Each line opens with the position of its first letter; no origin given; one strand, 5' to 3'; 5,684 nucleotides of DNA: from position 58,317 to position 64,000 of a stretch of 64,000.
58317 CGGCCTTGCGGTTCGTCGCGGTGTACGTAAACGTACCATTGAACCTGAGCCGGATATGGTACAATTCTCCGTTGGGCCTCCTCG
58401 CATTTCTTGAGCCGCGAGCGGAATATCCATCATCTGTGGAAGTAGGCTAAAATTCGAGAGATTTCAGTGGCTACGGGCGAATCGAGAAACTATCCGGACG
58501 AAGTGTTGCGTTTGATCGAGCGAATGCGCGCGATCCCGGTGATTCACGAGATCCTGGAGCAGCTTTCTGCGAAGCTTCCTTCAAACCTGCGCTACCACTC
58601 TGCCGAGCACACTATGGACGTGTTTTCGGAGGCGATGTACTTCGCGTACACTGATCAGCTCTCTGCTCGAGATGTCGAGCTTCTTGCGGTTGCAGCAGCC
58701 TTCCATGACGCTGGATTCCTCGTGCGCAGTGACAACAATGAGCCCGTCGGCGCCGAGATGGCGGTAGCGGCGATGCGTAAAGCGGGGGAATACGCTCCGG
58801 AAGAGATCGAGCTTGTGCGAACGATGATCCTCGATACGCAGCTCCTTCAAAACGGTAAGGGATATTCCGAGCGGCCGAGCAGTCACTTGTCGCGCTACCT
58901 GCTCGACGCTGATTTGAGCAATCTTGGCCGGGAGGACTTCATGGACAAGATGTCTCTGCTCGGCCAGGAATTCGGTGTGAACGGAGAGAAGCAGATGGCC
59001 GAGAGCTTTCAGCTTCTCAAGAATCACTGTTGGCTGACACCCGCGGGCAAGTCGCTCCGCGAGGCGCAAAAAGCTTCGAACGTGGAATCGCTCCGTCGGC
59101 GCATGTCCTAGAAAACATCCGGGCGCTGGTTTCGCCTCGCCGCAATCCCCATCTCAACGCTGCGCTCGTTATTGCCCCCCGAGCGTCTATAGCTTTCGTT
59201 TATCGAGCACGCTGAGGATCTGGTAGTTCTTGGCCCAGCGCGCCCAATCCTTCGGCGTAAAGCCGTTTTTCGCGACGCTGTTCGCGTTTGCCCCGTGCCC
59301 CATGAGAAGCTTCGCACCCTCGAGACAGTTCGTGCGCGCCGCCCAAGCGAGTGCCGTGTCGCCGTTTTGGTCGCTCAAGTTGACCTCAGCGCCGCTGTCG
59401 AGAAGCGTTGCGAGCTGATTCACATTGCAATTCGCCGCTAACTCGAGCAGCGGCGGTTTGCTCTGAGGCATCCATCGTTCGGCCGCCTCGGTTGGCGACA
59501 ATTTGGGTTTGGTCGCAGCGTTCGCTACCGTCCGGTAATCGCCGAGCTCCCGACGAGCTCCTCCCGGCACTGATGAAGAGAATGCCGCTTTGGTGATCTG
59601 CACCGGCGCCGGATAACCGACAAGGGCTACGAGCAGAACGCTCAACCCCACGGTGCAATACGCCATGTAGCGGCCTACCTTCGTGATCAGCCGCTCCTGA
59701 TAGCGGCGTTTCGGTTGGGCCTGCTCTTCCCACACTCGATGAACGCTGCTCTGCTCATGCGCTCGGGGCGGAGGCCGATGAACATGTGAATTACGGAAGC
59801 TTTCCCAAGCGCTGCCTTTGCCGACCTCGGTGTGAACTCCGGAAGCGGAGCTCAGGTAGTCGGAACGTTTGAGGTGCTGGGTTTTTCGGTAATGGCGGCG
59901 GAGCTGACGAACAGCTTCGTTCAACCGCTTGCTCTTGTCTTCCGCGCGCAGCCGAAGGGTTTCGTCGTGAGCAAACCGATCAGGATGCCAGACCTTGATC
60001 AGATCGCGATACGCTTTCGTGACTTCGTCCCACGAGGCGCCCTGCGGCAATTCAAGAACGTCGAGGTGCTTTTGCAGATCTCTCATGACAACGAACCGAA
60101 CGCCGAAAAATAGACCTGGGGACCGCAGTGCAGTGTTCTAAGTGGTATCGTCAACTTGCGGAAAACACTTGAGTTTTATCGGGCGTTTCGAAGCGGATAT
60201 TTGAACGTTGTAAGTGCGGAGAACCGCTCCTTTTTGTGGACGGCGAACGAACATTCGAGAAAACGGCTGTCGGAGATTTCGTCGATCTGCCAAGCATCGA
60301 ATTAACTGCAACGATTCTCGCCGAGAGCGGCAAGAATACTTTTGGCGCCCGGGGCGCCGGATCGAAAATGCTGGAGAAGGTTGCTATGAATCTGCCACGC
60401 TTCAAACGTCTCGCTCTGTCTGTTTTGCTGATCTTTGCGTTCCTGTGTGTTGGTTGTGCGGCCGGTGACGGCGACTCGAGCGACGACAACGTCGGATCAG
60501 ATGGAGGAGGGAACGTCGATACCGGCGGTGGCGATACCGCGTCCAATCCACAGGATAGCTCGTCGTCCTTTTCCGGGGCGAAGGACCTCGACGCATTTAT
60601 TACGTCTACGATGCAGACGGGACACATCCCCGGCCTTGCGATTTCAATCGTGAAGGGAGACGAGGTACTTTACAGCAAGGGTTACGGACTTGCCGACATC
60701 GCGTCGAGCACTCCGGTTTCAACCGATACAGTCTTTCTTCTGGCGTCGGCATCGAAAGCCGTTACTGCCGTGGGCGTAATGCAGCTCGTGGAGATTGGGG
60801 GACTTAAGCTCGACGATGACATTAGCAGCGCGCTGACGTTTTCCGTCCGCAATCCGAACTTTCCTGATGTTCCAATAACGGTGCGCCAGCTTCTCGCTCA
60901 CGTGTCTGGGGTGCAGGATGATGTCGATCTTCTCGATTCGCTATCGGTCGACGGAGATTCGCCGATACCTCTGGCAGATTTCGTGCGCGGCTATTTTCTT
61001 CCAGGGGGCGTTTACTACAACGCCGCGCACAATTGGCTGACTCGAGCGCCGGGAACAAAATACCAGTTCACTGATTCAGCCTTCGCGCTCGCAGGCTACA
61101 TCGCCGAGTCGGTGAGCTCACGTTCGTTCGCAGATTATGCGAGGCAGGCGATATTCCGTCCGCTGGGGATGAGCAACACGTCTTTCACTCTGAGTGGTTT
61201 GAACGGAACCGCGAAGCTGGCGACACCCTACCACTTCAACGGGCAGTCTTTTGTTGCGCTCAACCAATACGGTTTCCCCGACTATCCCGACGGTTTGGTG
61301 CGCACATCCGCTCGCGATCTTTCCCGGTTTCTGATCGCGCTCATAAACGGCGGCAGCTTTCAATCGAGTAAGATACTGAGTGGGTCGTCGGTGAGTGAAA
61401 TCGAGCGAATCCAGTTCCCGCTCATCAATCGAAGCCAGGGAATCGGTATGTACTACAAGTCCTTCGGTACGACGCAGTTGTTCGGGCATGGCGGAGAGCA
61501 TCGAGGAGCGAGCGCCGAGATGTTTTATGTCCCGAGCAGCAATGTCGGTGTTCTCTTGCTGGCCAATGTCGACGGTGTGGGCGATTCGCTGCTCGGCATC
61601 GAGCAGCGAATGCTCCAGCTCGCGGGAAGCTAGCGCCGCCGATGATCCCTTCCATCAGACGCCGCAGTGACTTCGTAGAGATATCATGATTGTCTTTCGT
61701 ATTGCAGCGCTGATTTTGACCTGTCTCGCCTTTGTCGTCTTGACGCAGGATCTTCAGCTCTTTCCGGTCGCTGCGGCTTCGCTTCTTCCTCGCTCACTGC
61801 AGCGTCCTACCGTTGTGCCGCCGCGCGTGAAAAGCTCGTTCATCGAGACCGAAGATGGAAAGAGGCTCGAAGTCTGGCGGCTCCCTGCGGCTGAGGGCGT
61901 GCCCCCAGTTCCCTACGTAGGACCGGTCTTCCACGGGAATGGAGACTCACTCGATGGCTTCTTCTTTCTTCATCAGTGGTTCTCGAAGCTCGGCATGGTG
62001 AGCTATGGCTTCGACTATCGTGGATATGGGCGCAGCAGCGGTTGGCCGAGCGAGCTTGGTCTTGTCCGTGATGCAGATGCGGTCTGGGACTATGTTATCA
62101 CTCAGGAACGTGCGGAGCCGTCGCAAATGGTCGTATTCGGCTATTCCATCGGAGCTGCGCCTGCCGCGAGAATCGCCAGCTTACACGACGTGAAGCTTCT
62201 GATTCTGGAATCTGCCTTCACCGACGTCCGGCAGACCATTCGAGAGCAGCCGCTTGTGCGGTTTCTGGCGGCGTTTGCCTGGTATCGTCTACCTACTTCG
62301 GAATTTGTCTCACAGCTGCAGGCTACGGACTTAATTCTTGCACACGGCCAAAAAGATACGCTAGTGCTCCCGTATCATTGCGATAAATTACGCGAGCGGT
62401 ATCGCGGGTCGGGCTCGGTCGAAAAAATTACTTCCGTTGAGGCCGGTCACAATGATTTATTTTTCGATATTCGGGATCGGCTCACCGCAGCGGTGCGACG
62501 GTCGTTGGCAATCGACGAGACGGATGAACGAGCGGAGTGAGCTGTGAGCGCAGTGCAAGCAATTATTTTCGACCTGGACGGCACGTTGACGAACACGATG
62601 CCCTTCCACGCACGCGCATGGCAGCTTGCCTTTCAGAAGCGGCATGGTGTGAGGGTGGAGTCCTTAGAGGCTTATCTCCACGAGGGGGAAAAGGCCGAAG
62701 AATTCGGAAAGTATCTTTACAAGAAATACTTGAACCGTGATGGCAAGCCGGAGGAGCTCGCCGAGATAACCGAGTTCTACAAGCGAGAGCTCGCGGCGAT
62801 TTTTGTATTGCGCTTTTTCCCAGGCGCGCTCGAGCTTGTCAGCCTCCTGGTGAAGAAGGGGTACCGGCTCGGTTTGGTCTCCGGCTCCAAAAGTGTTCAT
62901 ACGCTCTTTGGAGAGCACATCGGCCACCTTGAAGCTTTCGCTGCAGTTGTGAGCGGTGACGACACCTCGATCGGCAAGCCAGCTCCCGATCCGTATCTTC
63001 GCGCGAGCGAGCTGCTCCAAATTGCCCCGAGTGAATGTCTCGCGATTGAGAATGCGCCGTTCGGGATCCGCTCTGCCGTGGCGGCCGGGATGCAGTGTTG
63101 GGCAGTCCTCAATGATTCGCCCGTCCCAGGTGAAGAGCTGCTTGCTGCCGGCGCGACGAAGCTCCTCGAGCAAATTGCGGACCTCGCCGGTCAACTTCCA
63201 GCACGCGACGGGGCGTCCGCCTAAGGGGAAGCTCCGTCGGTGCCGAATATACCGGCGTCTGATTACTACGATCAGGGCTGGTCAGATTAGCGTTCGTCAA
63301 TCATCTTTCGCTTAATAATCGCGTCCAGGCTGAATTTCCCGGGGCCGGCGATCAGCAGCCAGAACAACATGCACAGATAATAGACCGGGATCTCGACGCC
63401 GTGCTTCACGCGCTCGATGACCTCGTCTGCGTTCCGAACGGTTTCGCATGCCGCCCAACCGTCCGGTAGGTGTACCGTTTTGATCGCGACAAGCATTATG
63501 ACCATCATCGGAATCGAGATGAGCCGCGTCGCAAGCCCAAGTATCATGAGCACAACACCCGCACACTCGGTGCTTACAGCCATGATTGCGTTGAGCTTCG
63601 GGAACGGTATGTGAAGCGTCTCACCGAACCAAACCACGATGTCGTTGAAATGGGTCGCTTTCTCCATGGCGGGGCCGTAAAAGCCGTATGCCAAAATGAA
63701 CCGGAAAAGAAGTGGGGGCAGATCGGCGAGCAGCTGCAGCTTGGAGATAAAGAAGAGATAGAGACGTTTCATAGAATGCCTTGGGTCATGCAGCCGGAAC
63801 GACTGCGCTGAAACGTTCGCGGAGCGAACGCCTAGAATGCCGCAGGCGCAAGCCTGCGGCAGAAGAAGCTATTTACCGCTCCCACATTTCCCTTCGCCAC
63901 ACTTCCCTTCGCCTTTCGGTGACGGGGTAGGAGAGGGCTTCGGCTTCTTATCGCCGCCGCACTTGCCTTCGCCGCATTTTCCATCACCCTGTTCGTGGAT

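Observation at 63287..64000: EGKCG-repeat Cys-rich peptide, hairpins, then DoxX at the right edge: candidate metallophore RiPP locus without adjacent modification enzymes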

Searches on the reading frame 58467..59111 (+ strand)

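Call 62: search_protein_families(library=pfam, proteins=[window:58467-59111:+], max_evalue=0.01)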
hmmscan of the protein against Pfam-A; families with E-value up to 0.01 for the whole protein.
window:58467-59111:+ (214 aa): 1 family
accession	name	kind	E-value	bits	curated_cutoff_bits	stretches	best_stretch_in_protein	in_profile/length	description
PF01966.28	HD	-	0.00042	21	22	1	47-149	3-111/116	HD domain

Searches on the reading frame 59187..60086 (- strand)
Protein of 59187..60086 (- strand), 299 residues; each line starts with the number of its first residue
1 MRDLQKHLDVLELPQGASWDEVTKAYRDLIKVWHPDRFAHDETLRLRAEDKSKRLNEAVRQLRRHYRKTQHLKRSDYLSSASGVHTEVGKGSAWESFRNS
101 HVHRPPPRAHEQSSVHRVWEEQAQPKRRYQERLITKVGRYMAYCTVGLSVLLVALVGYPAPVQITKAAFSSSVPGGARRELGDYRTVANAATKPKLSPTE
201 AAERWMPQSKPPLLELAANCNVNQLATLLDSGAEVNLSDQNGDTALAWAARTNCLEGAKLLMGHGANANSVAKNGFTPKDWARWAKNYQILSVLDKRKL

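Call 77: search_protein_families(library=pfam, proteins=[window:59187-60086:-], max_evalue=0.0001)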
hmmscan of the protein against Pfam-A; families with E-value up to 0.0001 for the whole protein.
window:59187-60086:- (299 aa): 4 families
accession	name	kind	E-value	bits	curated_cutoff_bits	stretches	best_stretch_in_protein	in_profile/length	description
PF00226.36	DnaJ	-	1.3e-09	38.5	27.8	1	9-68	4-59/63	DnaJ domain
PF12796.13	Ank_2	-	1.7e-09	38.6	27.3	1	216-294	3-79/90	Ankyrin repeats (3 copies)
PF13637.12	Ank_4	-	4.1e-08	33.7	22.7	0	215-252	3-40/50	Ankyrin repeats (many copies)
PF00023.36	Ank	-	3.6e-06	27.4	21.1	0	241-271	1-31/33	Ankyrin repeat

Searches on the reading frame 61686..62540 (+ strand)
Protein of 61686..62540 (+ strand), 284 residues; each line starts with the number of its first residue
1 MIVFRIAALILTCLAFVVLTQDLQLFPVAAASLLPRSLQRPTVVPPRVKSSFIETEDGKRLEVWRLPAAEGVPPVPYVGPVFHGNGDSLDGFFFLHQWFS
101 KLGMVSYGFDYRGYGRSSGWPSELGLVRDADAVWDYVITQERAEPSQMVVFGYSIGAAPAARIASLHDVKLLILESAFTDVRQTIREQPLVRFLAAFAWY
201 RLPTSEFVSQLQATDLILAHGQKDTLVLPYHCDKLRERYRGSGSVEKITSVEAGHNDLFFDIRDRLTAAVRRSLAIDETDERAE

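Call 6: search_protein_families(library=ncbifam, proteins=[window:61686-62540:+], max_evalue=1)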
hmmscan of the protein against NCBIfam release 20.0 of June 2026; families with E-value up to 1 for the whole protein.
window:61686-62540:+ (284 aa): 6 families
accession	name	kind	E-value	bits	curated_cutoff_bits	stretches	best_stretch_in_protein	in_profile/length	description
NF047920.1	lactonase_UilS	equivalog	6.8e-06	26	400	1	98-185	47-138/285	UilS family quorum-quenching N-acyl-homoserine lactonase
NF047580.1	BPSS1187_fam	subfamily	0.0041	16.7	125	1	129-184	93-148/244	BPSS1187 family protein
NF050058.1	e_dPHAscl_type1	hypoth_equivalog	0.026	14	150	0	134-164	92-122/276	extracellular catalytic domain type 1 short-chain-length polyhydroxyalkanoate depolymerase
TIGR03100.1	hydr1_PEP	hypoth_equivalog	0.029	13.7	168.45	1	91-171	45-124/274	hydrolase 1, exosortase A system-associated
NF047337.1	hydrolase_RcgR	subfamily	0.093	11.8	182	1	197-258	251-314/332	RcgR family putative quorum lactone hydrolase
NF042907.1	CPn0927_CPn0928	subfamily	0.14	11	200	1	109-162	171-225/357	CPn0927/CPn0928 family alpha/beta hydrolase fold protein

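Call 7: search_protein_families(library=pfam, proteins=[window:61686-62540:+], max_evalue=1)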
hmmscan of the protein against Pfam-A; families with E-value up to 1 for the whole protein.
window:61686-62540:+ (284 aa): 5 families
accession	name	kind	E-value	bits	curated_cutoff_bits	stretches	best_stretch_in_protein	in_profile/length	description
PF12146.15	Hydrolase_4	-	9.8e-14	51.7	27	1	81-212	9-140/239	Serine aminopeptidase, S33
PF00561.26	Abhydrolase_1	-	1.2e-10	41.9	25.8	1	82-171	6-96/245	alpha/beta hydrolase fold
PF12697.13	Abhydrolase_6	-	2.6e-05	25.4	26.3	1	83-201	5-122/217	Alpha/beta hydrolase family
PF00326.27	Peptidase_S9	-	2.8e-05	24.1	22.6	1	97-240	8-171/213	Prolyl oligopeptidase family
PF03959.19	FSH1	-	0.00012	22.3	21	1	131-255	86-199/211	Serine hydrolase (FSH1)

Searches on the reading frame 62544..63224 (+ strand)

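Call 6: search_protein_families(library=ncbifam, proteins=[window:62544-63224:+], max_evalue=1)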
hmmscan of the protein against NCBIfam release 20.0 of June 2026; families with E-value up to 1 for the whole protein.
window:62544-63224:+ (226 aa): 35 families (the best 25 are shown)
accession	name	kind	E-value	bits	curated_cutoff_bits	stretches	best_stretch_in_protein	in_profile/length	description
NF053653.1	InDiPhoBT2121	equivalog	4.9e-40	137.4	245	1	5-217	2-214/216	inorganic diphosphatase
TIGR02009.1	PGMB-YQAB-SF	subfamily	9.2e-34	117.3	153.35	1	4-188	1-186/186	beta-phosphoglucomutase family hydrolase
TIGR01990.1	bPGM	equivalog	1.4e-24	87.1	189.4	1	5-187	2-185/187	beta-phosphoglucomutase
NF008610.0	PRK11587.1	equivalog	3.3e-23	82.2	282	1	5-195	4-188/219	sugar phosphatase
NF008000.0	PRK10725.1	equivalog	5.8e-20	72.2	215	1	5-186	6-183/188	fructose-1-phosphate/6-phosphogluconate phosphatase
NF009695.0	PRK13222.1-2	equivalog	6.9e-17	61.7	225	1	2-188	4-193/226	phosphoglycolate phosphatase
NF008087.0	PRK10826.1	equivalog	2.4e-16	60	191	1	3-190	6-193/222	hexitol phosphatase HxpB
NF009804.0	PRK13288.1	equivalog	3.6e-16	59.3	218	1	3-188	2-181/215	pyrophosphatase PpaX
TIGR01454.1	AHBA_synth_RP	hypoth_equivalog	4.5e-16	59.1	246.65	1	7-214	1-199/205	AHBA synthesis associated protein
TIGR01449.2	PGP_bact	equivalog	1.1e-15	57.8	180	1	7-189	1-185/213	phosphoglycolate phosphatase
NF046057.1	bifunc_MtlD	equivalog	6e-13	48.1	800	1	3-214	6-215/683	bifunctional mannitol-1-phosphate dehydrogenase/phosphatase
TIGR02253.1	CTE7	subfamily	1.2e-12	48.1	169.75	1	4-185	2-191/221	TIGR02253 family HAD-type hydrolase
TIGR01509.1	HAD-SF-IA-v3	subfamily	1.7e-12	47.8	29.4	2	126-185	94-151/154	HAD-IA family hydrolase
NF009694.0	PRK13222.1-1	equivalog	1.3e-10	41.1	415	1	91-185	112-207/252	phosphoglycolate phosphatase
NF007854.0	PRK10563.1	equivalog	1.6e-10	41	211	1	1-189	1-186/221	6-phosphogluconate phosphatase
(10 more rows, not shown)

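Call 7: search_protein_families(library=pfam, proteins=[window:62544-63224:+], max_evalue=1)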
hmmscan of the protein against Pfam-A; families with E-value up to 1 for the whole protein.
window:62544-63224:+ (226 aa): 5 families
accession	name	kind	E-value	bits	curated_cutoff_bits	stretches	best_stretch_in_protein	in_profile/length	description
PF00702.32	Hydrolase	-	3.4e-27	96.5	26.4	1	5-182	2-191/191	haloacid dehalogenase-like hydrolase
PF13419.12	HAD_2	-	3.7e-27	96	23.8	1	7-188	1-178/178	Haloacid dehalogenase-like hydrolase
PF12710.13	HAD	-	1.1e-07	33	27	1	7-115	1-110/189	haloacid dehalogenase-like hydrolase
PF03767.20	Acid_phosphat_B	-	0.023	14.6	27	1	4-27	77-100/230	HAD superfamily, subfamily IIIB (Acid phosphatase)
PF13242.12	Hydrolase_like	-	0.072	13.5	22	1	143-213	2-74/75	HAD-hyrolase-like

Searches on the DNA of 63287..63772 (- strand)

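Call 82: search_rna_families(source=L007, start=1, end=700, threshold=evalue, max_evalue=1)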
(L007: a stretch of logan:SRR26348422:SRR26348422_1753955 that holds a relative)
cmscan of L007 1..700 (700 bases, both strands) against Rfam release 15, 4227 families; matches with E-value up to 1: 1.
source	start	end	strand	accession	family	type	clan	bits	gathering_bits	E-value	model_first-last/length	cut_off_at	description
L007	475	524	-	RF03136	S10-Clostridia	Cis-reg; leader;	-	19.7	35.1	0.15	1-81/81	no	S10-Clostridia ribosomal protein leader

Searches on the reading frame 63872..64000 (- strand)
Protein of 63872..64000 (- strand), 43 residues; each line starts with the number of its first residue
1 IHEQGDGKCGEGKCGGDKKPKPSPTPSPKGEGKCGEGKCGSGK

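Call 6: search_protein_families(library=ncbifam, proteins=[window:63872-64000:-], max_evalue=1)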
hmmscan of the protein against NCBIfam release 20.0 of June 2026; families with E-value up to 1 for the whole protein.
seq(43 aa): 2 families
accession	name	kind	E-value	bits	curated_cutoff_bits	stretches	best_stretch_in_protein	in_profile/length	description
NF050137.2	KCGExKCG_twice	domain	1.8e-07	30.7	19.5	1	6-41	1-28/29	HvfA family oxazolone/thioamide-modified RiPP metallophore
NF050188.1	OxThioModRiPPHvfA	equivalog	3.6e-05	24.3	95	1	5-41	65-95/96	oxazolone/thioamide-modified RiPP metallophore HvfA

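Call 7: search_protein_families(library=pfam, proteins=[window:63872-64000:-], max_evalue=1)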
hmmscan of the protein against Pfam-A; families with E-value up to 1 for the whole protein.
seq(43 aa): 0 families
